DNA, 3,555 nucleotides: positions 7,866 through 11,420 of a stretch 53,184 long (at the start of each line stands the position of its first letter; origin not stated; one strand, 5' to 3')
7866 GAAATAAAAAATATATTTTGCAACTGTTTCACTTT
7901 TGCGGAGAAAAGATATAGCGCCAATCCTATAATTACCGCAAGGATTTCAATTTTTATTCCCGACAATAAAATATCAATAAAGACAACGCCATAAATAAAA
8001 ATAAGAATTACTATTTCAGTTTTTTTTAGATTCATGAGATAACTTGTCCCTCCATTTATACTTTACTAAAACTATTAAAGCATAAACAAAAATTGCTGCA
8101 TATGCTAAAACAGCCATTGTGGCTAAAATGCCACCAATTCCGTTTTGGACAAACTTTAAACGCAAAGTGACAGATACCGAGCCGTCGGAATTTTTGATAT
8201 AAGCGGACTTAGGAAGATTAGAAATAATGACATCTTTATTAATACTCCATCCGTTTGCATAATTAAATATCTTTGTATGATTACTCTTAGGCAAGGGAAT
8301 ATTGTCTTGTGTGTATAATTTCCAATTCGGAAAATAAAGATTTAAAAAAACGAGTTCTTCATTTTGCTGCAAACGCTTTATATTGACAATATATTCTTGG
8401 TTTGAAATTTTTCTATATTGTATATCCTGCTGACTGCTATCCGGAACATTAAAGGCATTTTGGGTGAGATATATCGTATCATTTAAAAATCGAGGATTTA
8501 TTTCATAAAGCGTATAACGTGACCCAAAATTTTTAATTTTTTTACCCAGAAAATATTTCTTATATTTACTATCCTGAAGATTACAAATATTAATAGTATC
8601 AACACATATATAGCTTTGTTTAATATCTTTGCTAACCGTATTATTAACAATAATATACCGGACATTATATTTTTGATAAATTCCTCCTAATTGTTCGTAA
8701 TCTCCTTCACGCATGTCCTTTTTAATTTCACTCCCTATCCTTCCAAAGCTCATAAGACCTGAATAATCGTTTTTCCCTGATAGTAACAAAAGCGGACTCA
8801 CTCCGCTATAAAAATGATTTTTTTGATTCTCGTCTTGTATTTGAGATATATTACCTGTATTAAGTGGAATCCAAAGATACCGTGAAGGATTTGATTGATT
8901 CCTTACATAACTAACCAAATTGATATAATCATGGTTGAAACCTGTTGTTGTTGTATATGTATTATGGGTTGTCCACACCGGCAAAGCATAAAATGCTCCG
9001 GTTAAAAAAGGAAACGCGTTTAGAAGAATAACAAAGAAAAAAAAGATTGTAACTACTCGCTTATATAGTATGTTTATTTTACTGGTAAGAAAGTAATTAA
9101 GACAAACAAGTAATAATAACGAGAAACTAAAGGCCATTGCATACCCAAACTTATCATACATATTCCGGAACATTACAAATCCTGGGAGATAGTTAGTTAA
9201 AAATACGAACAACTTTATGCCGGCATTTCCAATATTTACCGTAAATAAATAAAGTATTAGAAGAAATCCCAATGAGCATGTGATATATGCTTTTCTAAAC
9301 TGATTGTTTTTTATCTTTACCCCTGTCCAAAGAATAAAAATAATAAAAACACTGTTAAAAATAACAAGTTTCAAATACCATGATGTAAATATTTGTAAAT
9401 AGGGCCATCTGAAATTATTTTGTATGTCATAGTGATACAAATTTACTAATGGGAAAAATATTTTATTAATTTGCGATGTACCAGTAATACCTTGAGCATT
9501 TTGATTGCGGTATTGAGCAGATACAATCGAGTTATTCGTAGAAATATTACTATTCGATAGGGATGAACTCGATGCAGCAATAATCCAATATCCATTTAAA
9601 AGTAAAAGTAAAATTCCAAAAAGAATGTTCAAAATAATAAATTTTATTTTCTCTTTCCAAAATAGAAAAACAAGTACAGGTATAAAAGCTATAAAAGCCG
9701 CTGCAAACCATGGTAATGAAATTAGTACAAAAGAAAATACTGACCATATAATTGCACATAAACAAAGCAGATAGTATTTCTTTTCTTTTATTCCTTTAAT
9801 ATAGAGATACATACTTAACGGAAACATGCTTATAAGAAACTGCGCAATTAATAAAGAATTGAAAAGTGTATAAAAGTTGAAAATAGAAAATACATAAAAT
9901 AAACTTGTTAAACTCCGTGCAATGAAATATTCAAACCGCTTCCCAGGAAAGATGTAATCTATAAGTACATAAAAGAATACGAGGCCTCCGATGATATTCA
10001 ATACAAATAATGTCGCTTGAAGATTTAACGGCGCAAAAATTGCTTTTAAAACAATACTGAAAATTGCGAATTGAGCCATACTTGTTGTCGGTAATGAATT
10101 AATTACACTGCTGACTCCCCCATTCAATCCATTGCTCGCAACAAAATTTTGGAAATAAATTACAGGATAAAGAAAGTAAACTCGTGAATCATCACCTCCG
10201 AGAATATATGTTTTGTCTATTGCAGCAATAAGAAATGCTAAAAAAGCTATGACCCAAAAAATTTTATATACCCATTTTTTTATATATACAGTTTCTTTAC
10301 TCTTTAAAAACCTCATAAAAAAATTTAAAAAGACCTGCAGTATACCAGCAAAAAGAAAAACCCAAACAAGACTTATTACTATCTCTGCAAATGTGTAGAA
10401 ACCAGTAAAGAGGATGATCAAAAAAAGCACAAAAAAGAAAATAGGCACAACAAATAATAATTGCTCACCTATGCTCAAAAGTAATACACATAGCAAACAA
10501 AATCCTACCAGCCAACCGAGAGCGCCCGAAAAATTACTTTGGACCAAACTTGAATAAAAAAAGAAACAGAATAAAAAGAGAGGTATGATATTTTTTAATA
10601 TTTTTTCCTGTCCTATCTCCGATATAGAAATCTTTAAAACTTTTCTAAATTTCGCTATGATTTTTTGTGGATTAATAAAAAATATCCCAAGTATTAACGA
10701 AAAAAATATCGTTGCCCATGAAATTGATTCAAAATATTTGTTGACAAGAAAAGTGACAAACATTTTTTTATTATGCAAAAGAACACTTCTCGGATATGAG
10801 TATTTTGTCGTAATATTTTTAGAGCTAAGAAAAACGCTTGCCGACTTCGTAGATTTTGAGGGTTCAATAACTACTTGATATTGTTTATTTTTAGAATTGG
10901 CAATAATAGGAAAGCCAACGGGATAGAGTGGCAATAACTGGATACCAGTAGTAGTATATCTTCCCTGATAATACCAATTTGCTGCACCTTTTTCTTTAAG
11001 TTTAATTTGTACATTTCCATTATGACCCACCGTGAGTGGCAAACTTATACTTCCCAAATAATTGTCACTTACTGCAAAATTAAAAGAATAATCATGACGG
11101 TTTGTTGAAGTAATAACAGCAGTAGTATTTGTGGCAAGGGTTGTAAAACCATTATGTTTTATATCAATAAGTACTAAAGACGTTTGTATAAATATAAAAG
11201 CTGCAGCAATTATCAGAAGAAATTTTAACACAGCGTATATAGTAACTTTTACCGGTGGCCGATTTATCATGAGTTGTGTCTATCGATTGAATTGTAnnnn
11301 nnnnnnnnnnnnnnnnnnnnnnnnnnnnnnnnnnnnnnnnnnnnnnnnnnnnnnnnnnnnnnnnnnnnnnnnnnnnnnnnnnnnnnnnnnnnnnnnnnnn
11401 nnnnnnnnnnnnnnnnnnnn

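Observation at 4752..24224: Four paralogous AftD/DUF3367-like GT-C proteins, each bracketed by SAM methyltransferases and tiny multi-TM proteins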

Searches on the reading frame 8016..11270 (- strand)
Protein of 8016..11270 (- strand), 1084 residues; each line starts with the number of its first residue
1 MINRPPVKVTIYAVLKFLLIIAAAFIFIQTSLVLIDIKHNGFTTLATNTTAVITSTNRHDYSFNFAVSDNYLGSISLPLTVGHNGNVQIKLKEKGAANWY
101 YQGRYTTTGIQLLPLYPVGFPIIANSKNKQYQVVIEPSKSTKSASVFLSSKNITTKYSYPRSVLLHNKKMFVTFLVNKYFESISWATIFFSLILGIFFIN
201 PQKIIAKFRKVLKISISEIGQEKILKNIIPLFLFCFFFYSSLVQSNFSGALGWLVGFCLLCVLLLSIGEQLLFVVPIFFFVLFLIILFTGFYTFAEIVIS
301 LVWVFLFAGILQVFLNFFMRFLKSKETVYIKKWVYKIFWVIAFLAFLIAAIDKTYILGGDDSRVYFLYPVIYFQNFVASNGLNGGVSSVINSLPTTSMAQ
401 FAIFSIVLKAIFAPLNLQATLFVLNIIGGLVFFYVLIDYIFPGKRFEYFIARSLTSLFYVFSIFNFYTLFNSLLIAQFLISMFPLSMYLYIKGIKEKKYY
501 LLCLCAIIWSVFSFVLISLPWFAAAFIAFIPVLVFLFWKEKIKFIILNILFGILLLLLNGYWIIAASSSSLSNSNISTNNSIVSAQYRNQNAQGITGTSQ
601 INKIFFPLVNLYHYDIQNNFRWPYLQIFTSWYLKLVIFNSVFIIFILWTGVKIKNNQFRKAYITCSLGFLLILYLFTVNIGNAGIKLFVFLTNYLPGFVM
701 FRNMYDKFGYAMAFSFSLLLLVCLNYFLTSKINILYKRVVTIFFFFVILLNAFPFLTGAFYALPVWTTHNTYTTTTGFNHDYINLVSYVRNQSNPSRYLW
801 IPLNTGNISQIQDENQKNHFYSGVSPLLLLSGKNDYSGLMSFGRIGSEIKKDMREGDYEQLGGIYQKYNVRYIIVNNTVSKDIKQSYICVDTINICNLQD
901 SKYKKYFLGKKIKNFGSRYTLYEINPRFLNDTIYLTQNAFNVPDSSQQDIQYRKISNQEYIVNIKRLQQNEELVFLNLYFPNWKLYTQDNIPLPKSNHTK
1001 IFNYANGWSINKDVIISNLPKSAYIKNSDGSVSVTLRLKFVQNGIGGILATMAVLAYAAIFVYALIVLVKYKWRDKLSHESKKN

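Call 4: search_protein_families(library=pfam, proteins=[window:8016-11270:-], max_evalue=0.01)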
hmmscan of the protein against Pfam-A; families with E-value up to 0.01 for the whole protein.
window:8016-11270:- (1084 aa): 0 families

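Call 7: search_protein_families(library=ncbifam, proteins=[window:8016-11270:-], max_evalue=1)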
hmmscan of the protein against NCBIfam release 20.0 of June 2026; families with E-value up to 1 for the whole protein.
window:8016-11270:- (1084 aa): 0 families

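Call 76: predict_structure(alignment_id=A6)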
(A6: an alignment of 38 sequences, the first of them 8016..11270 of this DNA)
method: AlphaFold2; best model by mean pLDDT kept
length: 1084 residues; sequences in the alignment: 38
mean_pLDDT: 71.6   pTM: 0.71
mean pLDDT of the five models: 71.6, 70.0, 69.5, 68.6, 66.9
residues with pLDDT >= 90: 407; 70-90: 269; 50-70: 117; < 50: 291
segments of 3 or more residues with pLDDT < 50: 1-15, 29-201, 212-228, 230-233, 235-259, 261-280, 282-297, 318-324, 604-606
pLDDT, mean of each block of 10 residues (from residue 1): 36 51 51 35 25 25 27 27 36 33 33 26 28 31 24 22 26 29 32 38 52 38 46 47 41 46 43 43 43 47 52 49 50 72 74 84 89 86 61 76 90 87 88 93 91 95 83 79 95 93 92 74 92 95 96 93 77 60 75 80 54 69 69 85 94 93 96 85 88 85 80 95 96 94 94 79 71 90 97 93 91 92 92 92 89 96 95 93 81 84 97 97 96 93 80 91 94 92 91 85 92 93 93 95 80 93 88 73 64
secondary structure, 60 per line:
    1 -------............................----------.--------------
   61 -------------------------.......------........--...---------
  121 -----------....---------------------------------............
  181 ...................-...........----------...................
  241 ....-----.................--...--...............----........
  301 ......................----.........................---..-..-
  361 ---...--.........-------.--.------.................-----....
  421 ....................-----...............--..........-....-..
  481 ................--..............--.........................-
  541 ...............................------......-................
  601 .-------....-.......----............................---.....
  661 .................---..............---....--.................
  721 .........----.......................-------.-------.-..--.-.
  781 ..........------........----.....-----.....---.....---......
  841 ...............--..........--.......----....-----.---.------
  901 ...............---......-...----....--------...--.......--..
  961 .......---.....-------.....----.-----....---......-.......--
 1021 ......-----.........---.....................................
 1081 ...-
elements in order (helices of 4 or more, strands of 3 or more residues): H8-35 E86-92 E99-106 E109-111 E132-135 H169-199 H201-211 H222-244 H250-266 H274-288 H293-322 H327-351 H369-377 H395-411 H417-440 H446-460 H463-472 H474-477 H479-496 H499-512 H515-539 H541-571 H578-583 H585-601 H609-612 H614-620 H625-652 H656-677 H681-694 H698-701 H704-729 H734-756 H780-790 E797-804 E809-813 E819-823 H827-831 E835-838 H839-855 H858-867 E870-876 H881-884 H901-907 E908-915 E919-924 E933-936 E950-956 E959-967 E971-975 E983-987 E998-1001 E1005-1010 H1012-1018 E1024-1026 E1032-1040 H1044-1083

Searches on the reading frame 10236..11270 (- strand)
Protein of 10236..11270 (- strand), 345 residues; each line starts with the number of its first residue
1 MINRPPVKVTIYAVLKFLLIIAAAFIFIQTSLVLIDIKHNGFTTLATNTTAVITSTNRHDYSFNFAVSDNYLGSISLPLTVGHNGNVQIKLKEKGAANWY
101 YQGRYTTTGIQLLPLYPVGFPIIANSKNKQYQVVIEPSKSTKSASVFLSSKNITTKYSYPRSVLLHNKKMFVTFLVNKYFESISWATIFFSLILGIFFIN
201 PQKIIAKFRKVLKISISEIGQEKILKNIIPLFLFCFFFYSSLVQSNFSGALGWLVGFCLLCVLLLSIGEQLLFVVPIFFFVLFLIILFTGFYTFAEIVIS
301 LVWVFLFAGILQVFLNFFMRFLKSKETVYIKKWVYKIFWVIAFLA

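Call 45: search_protein_families(library=pfam, alignment_id=A3, max_evalue=0.01)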
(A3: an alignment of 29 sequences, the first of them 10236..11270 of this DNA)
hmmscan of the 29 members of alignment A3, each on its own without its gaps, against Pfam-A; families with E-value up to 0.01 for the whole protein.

A. member 1, window:10236-11270:- (345 aa): 0 families

B. families by the number of members that match (of 29 scanned): 0 families

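Call 85: search_solved_structures(query=A3, max_evalue=10)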
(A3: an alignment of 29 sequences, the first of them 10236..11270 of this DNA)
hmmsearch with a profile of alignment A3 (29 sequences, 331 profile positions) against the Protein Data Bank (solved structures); distinct sequences matched with E-value up to 10: 4.
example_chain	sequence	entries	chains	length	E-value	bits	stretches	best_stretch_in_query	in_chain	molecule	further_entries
2dm0_A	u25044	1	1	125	0.055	15.8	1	48-123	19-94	Tyrosine-protein kinase TXK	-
3fpx_A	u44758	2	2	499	2.5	10.3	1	133-166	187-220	Laccase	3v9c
3pxl_A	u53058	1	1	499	2.5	10.3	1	133-166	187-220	Laccase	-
9w3k_A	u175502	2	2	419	4.7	9.4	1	13-47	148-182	G-protein coupled receptor 151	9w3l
